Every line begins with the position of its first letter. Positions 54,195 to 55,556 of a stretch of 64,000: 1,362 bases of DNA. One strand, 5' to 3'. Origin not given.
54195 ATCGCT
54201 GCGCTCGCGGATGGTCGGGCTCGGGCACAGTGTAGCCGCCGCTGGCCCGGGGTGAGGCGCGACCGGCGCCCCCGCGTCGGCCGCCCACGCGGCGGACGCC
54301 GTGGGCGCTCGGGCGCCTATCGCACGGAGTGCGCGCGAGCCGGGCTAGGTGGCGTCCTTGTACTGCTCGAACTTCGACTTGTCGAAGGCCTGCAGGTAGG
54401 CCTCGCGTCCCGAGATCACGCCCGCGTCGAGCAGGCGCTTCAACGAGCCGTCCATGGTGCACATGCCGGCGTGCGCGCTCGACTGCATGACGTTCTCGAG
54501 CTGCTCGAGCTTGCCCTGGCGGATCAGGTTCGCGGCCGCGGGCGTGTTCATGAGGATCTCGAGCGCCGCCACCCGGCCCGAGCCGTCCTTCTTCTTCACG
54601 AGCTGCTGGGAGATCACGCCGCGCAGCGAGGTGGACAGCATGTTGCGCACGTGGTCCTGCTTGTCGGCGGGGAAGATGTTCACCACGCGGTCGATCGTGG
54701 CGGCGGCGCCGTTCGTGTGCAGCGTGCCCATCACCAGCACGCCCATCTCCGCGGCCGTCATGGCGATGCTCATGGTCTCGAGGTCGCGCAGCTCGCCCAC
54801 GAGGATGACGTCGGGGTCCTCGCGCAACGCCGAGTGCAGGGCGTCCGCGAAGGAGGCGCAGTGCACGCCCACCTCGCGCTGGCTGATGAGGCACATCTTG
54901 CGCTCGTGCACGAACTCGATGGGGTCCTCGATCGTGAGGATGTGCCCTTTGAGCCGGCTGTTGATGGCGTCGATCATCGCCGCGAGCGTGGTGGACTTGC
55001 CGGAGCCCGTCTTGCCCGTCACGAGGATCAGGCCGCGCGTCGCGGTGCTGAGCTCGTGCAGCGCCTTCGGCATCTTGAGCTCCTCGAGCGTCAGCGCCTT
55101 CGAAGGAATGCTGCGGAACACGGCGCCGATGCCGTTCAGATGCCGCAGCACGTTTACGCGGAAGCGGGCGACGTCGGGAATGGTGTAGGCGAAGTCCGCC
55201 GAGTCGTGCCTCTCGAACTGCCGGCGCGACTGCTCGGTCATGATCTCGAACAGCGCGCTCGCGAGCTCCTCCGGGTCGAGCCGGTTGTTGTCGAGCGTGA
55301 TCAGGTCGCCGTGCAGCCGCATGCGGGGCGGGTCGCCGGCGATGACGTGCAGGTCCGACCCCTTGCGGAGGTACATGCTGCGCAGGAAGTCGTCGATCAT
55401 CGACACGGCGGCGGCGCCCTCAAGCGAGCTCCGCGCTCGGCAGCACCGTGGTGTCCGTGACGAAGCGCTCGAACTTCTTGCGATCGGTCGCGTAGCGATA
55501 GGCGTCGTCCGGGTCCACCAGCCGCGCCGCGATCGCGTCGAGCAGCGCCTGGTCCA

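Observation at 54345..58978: Three-gene operon: HEAT-repeat Ser/Thr kinase followed by two non-canonical PilT-family ATPases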

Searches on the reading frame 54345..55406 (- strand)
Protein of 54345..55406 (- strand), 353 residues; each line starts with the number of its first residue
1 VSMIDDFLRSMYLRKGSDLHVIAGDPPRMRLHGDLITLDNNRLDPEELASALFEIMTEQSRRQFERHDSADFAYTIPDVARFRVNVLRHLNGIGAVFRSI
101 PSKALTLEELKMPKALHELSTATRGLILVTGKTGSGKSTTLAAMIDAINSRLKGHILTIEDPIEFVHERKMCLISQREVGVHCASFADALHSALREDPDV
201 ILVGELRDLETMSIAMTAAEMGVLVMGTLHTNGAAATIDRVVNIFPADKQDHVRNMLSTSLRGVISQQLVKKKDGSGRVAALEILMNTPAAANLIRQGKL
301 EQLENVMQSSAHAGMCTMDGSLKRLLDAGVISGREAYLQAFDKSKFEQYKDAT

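Call 3: search_protein_families(library=pfam, proteins=[window:54345-55406:-], max_evalue=0.01)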
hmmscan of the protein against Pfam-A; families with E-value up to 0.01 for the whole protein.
window:54345-55406:- (353 aa): 9 families
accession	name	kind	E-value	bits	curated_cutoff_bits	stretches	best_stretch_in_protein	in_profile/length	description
PF00437.27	T2SSE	-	1.8e-46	158.9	24.9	1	3-279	11-287/370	Type II/IV secretion system protein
PF01935.23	DUF87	-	3.2e-05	24.6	23.2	1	128-159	27-58/220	Helicase HerA, central domain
PF13555.12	AAA_29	-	7.2e-05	22.9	27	1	117-145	15-43/61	P-loop containing region of AAA domain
PF13401.12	AAA_22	-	0.00018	22.2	27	1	123-162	4-33/130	AAA domain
PF13191.12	AAA_16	-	0.00033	21.6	32.6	1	115-159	15-63/167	AAA ATPase domain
PF01580.24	FtsK_SpoIIIE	-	0.00038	20.4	24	1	95-147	21-62/221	FtsK/SpoIIIE family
PF25199.1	nSTAND_NTPase5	-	0.0012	19.1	34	1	117-167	34-84/145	Novel STAND NTPase 5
PF13476.12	AAA_23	-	0.0033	18.5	27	1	123-145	18-40/201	AAA domain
PF13604.12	AAA_30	-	0.0045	17.2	27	1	115-155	9-48/191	AAA domain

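Call 4: search_protein_families(library=ncbifam, proteins=[window:54345-55406:-], max_evalue=0.01)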
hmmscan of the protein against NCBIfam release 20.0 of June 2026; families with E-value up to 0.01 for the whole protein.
window:54345-55406:- (353 aa): 23 families
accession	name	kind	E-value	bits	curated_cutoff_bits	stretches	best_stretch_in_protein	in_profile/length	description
TIGR01420.1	pilT_fam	subfamily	1.1e-135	452.3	319.1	1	4-342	2-340/343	PilT/PilU family type 4a pilus ATPase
TIGR02524.1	dot_icm_DotB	equivalog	7.7e-43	147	463.3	1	3-334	5-348/358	Dot/Icm type IV secretion system ATPase DotB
TIGR02525.1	plasmid_TraJ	equivalog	1.1e-39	136.4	368.3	1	72-285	92-313/372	plasmid transfer ATPase TraJ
TIGR02533.1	type_II_gspE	equivalog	5.6e-39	134.1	630.25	1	111-272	226-381/486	type II secretion system ATPase GspE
NF007755.0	PRK10436.1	equivalog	2.4e-36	125.4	617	1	3-273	88-358/465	type II secretion system protein GspE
TIGR02538.1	type_IV_pilB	equivalog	4.8e-36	124.5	675.65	1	82-245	268-433/564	type IV-A pilus assembly ATPase PilB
NF041000.1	ATPase_ComGA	equivalog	8.7e-34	116.7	300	1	95-271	96-266/267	competence type IV pilus ATPase ComGA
NF053534.1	T4PilAsmATPsTfpB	equivalog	3.8e-31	108.1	850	1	114-273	326-475/584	type IV pilus assembly ATPase TfpB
NF058587.1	archaellum_moto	equivalog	2.8e-15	56.1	550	1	127-241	278-393/527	archaellum flagellar ATPase motor FlaI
TIGR02788.1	VirB11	equivalog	9.6e-15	54.4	249.95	1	118-248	138-269/308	P-type DNA transfer ATPase VirB11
TIGR02782.1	TrbB_P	equivalog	3.7e-14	52.7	304.55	1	122-274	134-282/303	P-type conjugative transfer ATPase TrbB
TIGR03819.1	heli_sec_ATPase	hypoth_equivalog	6.6e-12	45.3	373.15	1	116-241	171-297/340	TadA family conjugal transfer-associated ATPase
NF010469.0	PRK13894.1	subfamily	1.9e-10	40.6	508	1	125-248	150-271/320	conjugal transfer ATPase TrbB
NF010425.0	PRK13851.1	equivalog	4.3e-10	39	461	1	122-211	160-250/344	type IV secretion system protein VirB11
NF010407.0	PRK13833.1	subfamily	1.2e-08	34.7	499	1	123-270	143-288/323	conjugal transfer protein TrbB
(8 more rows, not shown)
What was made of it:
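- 54345..55406 (-): ATP2: second PilT-family ATPase (353 aa, or 351 aa from the ATG). The first His-box histidine is replaced by V/I. It starts 13 nt after the ATP1 stop codon. T2SSE and TIGR01420 at 452 bits (calls 3, 4).
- Closest known: PBS-lyase HEAT-like repeat proteins. Different: Scores are far below the lyase equivalog cutoffs (call 4).
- PilT-family ATPases with TIGR01420 scores above cutoff (call 4) are, where studied, pilus or T4-filament motors.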

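Call 14: search_solved_structures(query=window:54345-55406:-, max_evalue=1e-20, show_alignments=3)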
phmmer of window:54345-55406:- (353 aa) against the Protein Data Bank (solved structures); distinct sequences matched with E-value up to 1e-20: 23.
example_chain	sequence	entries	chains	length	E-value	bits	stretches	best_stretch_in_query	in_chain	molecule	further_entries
3jvu_A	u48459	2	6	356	9.3e-105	353.6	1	14-337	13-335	Twitching mobility protein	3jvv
5zfq_A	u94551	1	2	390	1.1e-90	307.5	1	6-347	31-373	Twitching motility pilus retraction protein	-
6ojx_A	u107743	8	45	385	5.8e-90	305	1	6-327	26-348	Twitching motility pilus retraction ATPase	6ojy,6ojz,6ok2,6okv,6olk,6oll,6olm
2gsz_A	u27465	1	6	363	8.2e-88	298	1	15-345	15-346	twitching motility protein PilT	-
2ewv_A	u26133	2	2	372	8.9e-88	297.9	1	15-345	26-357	twitching motility protein PilT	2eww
9n32_A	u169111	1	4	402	7.1e-85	288.3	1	5-340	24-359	PilU protein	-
5fl3_A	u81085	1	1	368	3.9e-83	282.6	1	6-342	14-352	PILI RETRACTION PROTEIN PILT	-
10my_A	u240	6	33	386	3.6e-78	266.3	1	4-337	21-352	PilT/PilU family type 4a pilus ATPase | Twitching motility protein PilT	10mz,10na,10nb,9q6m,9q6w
2eyu_A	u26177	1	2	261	1.5e-67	231.4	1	103-345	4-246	twitching motility protein PilT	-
6geb_A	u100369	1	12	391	3e-35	125.3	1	12-335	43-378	DotB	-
6gef_A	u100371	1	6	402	7.3e-29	104.3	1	94-288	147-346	Type IV secretion system protein DotB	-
6olj_C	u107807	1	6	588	1.3e-27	100.2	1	8-244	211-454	Type IV pilus biogenesis ATPase PilB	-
5tsg_B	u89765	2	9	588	1.3e-27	100.2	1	8-244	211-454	Type IV pilus biogenesis ATPase PilB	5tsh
4pht_A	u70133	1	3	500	2e-27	99.6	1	106-271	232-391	General secretory pathway protein E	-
1p9r_A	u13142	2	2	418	4e-27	98.6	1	118-271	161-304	General secretion pathway protein E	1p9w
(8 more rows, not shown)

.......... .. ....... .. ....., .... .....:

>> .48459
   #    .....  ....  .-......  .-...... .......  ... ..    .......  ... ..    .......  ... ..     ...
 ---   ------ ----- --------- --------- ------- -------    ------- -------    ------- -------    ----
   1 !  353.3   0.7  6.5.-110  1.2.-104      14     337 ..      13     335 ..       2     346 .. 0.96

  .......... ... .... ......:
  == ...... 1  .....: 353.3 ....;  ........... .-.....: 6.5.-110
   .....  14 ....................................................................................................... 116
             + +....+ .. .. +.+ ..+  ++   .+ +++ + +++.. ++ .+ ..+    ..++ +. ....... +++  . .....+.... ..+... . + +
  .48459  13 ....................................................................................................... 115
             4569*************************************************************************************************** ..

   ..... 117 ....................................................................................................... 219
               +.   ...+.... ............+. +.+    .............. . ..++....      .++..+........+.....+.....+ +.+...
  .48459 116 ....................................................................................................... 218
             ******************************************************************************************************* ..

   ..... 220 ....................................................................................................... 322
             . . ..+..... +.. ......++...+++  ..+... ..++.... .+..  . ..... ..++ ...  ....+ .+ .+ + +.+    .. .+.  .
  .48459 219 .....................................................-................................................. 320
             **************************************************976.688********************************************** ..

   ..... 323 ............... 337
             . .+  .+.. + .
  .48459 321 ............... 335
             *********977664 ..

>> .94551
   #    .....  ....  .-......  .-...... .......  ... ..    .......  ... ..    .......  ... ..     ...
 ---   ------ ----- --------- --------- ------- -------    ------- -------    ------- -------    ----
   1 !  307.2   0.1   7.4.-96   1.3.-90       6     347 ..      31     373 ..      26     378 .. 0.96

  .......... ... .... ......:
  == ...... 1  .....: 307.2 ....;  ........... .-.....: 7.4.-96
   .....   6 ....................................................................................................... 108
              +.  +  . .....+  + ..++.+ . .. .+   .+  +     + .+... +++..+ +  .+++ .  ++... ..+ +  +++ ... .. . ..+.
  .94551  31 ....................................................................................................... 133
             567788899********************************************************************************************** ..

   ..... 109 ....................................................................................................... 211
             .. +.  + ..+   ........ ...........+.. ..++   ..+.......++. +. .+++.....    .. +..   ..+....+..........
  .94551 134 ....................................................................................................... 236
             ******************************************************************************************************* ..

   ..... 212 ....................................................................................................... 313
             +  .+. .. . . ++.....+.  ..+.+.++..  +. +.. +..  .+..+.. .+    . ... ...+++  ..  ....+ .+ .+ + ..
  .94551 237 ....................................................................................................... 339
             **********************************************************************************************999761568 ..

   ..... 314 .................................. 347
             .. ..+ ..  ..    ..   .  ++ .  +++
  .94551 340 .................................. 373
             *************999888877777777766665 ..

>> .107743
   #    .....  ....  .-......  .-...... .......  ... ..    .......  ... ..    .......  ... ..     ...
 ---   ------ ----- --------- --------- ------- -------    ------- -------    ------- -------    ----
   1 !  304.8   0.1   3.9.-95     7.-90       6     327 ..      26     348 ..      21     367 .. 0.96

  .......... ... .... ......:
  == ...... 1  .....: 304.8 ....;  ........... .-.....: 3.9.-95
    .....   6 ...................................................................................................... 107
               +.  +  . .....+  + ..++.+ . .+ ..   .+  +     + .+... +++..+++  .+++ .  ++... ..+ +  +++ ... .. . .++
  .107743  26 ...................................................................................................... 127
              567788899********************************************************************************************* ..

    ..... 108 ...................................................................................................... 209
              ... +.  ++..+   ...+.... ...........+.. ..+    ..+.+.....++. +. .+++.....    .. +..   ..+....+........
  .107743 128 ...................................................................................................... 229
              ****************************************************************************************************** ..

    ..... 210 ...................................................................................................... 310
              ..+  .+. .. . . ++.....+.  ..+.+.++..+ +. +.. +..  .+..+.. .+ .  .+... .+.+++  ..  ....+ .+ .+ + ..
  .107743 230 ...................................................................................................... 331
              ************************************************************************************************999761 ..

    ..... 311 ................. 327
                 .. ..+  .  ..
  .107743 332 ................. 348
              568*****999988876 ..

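Call 30: search_protein_families(library=padloc, proteins=[window:54345-55406:-], max_evalue=0.001)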
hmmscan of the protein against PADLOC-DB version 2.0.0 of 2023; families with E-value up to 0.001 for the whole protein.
window:54345-55406:- (353 aa): 1 family
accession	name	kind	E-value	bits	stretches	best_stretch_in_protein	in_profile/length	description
PDLC04140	mad8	-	4e-08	31.1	1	119-283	22-101/314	mads_8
